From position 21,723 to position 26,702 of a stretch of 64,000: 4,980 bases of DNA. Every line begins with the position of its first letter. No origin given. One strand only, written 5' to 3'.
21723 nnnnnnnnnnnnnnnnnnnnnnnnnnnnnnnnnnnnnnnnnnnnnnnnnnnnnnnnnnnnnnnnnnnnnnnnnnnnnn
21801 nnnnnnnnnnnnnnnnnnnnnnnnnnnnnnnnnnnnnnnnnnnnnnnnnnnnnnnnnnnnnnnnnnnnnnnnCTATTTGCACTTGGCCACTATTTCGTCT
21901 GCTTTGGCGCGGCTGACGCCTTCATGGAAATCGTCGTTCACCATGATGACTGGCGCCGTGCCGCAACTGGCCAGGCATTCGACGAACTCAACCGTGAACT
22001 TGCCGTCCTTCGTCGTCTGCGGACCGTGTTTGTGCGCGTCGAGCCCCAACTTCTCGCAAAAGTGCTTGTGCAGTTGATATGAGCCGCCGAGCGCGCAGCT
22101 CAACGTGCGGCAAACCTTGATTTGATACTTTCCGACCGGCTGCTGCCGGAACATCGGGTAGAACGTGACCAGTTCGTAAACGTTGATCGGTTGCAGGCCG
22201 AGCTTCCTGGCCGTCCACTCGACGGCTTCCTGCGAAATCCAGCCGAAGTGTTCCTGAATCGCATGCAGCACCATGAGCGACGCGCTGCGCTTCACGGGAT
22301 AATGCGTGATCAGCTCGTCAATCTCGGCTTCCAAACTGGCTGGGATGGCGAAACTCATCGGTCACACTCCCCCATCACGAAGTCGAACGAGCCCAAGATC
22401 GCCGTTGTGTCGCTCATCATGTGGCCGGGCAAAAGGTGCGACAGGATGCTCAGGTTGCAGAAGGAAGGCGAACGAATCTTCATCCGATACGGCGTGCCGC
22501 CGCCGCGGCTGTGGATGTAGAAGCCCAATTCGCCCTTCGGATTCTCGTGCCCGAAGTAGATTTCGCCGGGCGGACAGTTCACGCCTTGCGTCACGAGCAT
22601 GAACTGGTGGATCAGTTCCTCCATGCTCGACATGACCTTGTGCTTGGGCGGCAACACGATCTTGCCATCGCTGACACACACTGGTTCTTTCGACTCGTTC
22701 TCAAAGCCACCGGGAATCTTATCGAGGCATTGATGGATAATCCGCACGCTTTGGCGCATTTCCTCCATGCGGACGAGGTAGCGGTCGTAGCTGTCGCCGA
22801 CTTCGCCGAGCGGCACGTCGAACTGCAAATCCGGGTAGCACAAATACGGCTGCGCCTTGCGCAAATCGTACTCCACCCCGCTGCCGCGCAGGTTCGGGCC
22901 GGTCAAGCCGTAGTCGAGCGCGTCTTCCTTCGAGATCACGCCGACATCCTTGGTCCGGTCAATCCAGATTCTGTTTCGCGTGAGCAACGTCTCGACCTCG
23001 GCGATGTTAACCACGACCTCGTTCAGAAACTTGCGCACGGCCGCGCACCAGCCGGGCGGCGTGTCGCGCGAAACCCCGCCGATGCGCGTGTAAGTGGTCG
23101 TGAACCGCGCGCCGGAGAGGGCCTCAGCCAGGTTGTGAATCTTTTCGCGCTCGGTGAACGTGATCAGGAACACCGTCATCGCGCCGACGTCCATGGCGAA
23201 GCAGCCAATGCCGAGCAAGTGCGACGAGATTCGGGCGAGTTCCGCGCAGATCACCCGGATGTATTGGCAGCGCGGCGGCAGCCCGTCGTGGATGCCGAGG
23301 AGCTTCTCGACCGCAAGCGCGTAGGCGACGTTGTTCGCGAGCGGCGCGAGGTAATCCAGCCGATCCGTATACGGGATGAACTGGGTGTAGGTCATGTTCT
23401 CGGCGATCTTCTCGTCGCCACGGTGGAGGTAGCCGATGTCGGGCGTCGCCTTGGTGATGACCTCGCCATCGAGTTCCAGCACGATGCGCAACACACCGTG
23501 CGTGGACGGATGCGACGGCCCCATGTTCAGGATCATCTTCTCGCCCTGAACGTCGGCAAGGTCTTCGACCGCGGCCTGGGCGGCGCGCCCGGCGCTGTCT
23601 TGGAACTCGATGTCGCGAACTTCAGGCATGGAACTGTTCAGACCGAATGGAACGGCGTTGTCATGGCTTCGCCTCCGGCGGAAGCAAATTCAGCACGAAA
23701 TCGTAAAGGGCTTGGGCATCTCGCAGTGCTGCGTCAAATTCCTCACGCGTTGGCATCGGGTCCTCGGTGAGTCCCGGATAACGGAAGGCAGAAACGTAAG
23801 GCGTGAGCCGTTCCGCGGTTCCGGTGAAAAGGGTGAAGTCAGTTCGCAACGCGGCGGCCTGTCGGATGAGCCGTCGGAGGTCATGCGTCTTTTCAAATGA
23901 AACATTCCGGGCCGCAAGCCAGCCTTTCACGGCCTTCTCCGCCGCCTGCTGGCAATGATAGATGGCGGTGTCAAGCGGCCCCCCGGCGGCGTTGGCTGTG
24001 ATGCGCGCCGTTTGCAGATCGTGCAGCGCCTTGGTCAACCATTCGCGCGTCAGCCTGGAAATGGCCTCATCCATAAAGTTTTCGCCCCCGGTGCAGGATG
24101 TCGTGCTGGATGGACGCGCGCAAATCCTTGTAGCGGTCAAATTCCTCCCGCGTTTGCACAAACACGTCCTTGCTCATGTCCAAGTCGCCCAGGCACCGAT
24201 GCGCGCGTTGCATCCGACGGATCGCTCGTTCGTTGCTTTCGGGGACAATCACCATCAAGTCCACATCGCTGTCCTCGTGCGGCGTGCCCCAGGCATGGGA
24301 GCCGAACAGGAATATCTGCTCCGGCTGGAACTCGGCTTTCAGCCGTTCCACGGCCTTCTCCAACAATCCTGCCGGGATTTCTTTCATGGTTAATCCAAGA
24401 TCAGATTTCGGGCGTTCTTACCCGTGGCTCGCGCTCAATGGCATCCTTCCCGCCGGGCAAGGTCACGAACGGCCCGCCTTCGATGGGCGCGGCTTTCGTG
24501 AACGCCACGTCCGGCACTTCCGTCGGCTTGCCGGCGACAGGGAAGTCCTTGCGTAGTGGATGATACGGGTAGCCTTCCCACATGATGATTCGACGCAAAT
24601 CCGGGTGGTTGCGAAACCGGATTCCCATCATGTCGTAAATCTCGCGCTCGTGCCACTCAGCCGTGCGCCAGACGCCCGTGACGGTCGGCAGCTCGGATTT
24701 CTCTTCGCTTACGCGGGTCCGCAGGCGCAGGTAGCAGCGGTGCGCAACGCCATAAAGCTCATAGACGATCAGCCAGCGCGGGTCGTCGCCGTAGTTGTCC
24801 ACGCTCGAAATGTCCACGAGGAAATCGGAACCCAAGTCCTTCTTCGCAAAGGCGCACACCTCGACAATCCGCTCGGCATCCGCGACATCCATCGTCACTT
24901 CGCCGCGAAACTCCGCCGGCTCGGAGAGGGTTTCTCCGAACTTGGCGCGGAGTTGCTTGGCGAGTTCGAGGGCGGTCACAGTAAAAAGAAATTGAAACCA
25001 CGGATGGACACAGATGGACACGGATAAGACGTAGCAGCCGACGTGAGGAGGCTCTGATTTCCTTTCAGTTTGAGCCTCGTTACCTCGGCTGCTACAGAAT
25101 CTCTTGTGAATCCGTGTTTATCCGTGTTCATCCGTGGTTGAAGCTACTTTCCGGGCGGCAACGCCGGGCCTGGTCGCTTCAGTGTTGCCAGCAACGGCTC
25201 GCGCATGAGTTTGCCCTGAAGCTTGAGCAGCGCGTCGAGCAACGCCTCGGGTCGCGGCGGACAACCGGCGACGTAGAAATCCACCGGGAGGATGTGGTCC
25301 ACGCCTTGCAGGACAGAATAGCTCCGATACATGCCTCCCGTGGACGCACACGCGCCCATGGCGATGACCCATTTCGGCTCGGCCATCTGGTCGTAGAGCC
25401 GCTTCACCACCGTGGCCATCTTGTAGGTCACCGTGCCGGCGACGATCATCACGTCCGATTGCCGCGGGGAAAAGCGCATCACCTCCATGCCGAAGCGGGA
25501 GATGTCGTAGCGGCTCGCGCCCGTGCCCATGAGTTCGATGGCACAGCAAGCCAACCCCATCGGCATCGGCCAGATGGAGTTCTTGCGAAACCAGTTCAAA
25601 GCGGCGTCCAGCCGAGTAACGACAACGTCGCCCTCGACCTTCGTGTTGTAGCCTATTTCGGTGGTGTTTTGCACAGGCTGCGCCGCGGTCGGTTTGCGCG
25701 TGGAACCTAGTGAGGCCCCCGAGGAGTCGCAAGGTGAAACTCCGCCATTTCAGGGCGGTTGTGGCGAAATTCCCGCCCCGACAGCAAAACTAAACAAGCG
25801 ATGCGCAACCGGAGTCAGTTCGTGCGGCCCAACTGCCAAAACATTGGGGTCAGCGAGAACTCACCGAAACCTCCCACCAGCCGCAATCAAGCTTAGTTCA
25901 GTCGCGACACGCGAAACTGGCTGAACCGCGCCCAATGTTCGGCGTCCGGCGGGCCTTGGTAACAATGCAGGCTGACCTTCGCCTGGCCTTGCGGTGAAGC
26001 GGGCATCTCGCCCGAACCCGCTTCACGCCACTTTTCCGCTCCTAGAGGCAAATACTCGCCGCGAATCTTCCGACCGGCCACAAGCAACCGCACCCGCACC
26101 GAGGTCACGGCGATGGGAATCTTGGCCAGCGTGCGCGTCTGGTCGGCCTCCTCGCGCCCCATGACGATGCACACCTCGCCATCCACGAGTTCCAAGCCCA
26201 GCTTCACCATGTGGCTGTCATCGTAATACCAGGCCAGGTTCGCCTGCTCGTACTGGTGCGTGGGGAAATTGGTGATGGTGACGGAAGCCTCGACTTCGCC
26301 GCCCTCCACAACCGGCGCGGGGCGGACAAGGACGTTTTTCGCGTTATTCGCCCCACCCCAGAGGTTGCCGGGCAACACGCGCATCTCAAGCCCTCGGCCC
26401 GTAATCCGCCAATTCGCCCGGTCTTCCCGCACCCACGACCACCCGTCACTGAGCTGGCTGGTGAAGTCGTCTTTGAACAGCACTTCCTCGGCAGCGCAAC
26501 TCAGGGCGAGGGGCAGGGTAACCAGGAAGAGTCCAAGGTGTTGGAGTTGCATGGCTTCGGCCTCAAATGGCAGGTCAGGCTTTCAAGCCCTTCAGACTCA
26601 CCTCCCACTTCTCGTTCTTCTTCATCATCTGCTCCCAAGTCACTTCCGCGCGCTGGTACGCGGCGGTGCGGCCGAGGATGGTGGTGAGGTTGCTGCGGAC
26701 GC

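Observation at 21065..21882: An antisense tRNA-Gln(CTG) and a two-gene NTase-like module split nuoE from nuoF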

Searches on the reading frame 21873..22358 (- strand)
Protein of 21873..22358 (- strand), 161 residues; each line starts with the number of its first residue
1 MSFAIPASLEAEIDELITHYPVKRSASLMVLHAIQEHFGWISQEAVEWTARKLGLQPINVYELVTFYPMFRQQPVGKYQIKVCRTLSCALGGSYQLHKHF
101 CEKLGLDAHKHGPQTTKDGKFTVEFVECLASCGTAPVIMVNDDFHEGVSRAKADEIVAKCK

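Call 6: search_protein_families(library=pfam, proteins=[window:21873-22358:-], max_evalue=0.01)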
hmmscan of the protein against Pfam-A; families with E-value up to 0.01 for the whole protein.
window:21873-22358:- (161 aa): 1 family
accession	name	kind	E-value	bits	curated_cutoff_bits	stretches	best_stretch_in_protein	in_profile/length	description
PF01257.25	2Fe-2S_thioredx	-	2e-48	164.4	24.8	1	13-161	1-145/145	Thioredoxin-like [2Fe-2S] ferredoxin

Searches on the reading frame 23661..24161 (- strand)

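Call 6: search_protein_families(library=pfam, proteins=[window:23661-24161:-], max_evalue=0.01)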
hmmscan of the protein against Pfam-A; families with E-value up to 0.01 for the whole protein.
window:23661-24161:- (166 aa): 1 family
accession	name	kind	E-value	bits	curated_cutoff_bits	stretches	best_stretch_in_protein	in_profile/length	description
PF05168.19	HEPN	-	2e-23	83.2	22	1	39-158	2-116/117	HEPN domain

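Call 8: search_protein_families(library=ncbifam, proteins=[window:23661-24161:-], max_evalue=0.1)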
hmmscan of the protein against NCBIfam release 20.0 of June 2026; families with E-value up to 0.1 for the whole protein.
window:23661-24161:- (166 aa): 0 families

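Call 9: search_protein_families(library=padloc, proteins=[window:23661-24161:-], max_evalue=0.1)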
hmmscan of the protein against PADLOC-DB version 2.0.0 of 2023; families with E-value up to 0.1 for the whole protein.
window:23661-24161:- (166 aa): 0 families

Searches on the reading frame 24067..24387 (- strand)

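Call 6: search_protein_families(library=pfam, proteins=[window:24067-24387:-], max_evalue=0.01)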
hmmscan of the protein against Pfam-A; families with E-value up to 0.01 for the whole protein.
window:24067-24387:- (106 aa): 6 families
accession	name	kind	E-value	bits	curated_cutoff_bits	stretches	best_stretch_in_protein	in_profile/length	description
PF01909.29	NTP_transf_2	-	2.2e-11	44.4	21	1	9-76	1-47/93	Nucleotidyltransferase domain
PF18765.7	Polbeta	-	7e-10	39.4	26.9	1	10-105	1-88/93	Polymerase beta, Nucleotidyltransferase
PF22600.2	MTPAP-like_central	-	6e-05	23.6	27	1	15-68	32-89/139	Poly(A) RNA polymerase, mitochondrial-like, central palm domain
PF20697.3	NTase-conflict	-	0.00027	21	24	1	11-64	4-61/259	Pol beta superfamily nucleotidyltransferase in conflict systems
PF10127.15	RlaP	-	0.00036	20.7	23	1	28-57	26-55/249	RNA repair pathway DNA polymerase beta family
PF10620.15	MdcG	-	0.0064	16.8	26.5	0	13-79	17-89/121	Phosphoribosyl-dephospho-CoA transferase MdcG C-terminal domain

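Call 8: search_protein_families(library=ncbifam, proteins=[window:24067-24387:-], max_evalue=0.1)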
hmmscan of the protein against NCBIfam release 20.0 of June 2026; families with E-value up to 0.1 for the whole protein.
window:24067-24387:- (106 aa): 5 families
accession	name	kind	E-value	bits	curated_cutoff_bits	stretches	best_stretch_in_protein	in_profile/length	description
NF047752.1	MntA_antitoxin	equivalog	6.4e-09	35.7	60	1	17-105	2-81/106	type VII toxin-antitoxin system MntA family adenylyltransferase antitoxin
NF051895.1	anti_phage_HalB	equivalog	8.5e-05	22.2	190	1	26-59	3-36/211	anti-phage Hailong system nucleotidyltransferase HalB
NF012212.1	ANT_9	subfamily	0.0012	18.2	340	1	24-58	23-57/249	aminoglycoside nucleotidyltransferase ANT(9)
NF041117.1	CBASS_cyclase_b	equivalog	0.025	14.2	200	1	13-69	26-81/275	CBASS oligonucleotide cyclase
NF010309.0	PRK13746.1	subfamily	0.028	13.8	193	1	23-58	29-64/263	aminoglycoside adenylyltransferase family protein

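Call 9: search_protein_families(library=padloc, proteins=[window:24067-24387:-], max_evalue=0.1)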
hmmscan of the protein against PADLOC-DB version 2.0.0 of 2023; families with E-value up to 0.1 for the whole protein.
window:24067-24387:- (106 aa): 12 families
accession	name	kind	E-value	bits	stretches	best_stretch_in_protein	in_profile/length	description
PDLC04903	PDC-S09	-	1.4e-10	39.5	1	23-79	27-82/108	-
PDLC04907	PDC-S09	-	4.4e-09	34.4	1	11-60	16-65/114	-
PDLC04906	PDC-S09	-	6.4e-09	34.1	1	8-82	10-82/98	-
PDLC04902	PDC-S09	-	1.2e-07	29.9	1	11-63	10-62/97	-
PDLC04368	PDC-M05A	-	2.7e-07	28.6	1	8-85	95-168/201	-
PDLC04904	PDC-S09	-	3.2e-07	28.5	1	11-63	14-65/104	-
PDLC04905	PDC-S09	-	5.5e-05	21.5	1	10-55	9-55/101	-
PDLC00776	Cyclase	-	0.00022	18.7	1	14-69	35-92/287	oligonucleotide-cyclase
PDLC04372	PDC-M05A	-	0.0013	17.1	1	6-64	62-119/167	-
PDLC04369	PDC-M05A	-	0.009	13.7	1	17-97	100-176/201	-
PDLC00769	Cyclase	-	0.015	12.7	1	14-54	33-80/261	oligonucleotide-cyclase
PDLC00823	Cyclase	-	0.016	12.8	1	11-57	32-79/285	oligonucleotide-cyclase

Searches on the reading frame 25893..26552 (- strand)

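Call 70: search_protein_families(library=pfam, proteins=[window:25893-26552:-], max_evalue=0.0001)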
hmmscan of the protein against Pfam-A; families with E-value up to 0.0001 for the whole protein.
window:25893-26552:- (219 aa): 2 families
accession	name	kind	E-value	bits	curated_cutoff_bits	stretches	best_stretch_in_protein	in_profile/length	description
PF17851.8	GH43_C2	-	2.7e-08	34.2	22.7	1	27-215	1-202/203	Beta xylosidase C-terminal Concanavalin A-like domain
PF07081.18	DUF1349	-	7.1e-08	32.8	32.4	1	83-216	45-177/179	Protein of unknown function (DUF1349)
